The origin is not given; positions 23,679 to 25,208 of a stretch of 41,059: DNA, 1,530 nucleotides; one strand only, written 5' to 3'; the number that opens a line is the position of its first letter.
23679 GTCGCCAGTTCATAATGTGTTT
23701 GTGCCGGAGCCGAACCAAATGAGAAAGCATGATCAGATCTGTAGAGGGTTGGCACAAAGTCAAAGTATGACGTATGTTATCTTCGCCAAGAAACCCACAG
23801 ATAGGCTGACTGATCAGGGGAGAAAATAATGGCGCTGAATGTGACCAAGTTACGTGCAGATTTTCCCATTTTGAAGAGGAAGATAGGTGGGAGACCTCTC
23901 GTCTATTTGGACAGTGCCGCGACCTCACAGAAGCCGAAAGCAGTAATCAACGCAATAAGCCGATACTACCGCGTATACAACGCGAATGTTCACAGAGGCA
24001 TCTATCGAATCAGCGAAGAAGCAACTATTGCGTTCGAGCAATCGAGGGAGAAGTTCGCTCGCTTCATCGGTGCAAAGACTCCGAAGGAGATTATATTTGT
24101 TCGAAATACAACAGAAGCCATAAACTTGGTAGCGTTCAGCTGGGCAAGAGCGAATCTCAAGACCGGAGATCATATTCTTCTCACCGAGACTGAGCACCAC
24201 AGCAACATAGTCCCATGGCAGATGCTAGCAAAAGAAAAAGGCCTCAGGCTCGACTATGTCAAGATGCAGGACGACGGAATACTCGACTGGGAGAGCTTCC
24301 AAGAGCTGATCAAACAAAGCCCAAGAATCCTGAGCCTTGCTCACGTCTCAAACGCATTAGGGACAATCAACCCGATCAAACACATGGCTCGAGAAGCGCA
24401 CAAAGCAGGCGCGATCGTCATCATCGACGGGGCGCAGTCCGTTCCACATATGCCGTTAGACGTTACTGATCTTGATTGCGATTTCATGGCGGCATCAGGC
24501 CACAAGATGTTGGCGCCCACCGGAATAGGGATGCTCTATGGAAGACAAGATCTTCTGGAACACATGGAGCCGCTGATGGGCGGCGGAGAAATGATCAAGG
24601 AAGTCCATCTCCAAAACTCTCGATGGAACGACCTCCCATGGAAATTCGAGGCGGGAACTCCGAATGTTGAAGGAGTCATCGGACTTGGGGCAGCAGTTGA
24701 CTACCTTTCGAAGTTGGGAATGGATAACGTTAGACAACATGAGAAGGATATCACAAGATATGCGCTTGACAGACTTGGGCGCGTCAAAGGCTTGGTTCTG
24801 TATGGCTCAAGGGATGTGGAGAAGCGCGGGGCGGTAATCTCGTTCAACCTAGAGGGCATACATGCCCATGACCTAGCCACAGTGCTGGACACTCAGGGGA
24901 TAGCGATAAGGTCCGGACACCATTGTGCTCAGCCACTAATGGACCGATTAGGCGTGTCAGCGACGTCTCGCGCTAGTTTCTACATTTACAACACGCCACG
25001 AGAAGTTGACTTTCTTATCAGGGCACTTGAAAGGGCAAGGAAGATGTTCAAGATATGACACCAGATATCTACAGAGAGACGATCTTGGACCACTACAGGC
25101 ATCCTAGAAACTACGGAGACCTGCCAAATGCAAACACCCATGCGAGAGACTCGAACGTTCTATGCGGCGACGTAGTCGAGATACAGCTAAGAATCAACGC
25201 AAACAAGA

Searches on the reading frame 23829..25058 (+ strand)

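Call 8: search_protein_families(library=pfam, proteins=[window:23829-25058:+])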
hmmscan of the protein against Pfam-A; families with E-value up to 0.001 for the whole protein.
window:23829-25058:+ (409 aa): 3 families
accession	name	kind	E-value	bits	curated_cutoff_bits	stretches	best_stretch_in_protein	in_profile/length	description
PF00266.25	Aminotran_5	-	6.5e-155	516.1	21.5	1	25-396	1-371/371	Aminotransferase class-V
PF01053.26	Cys_Met_Meta_PP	-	3.8e-06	26.1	27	1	108-228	86-200/381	Cys/Met metabolism PLP-dependent enzyme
PF01212.27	Beta_elim_lyase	-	0.00075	19.3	27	1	87-246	49-219/288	Beta-eliminating lyase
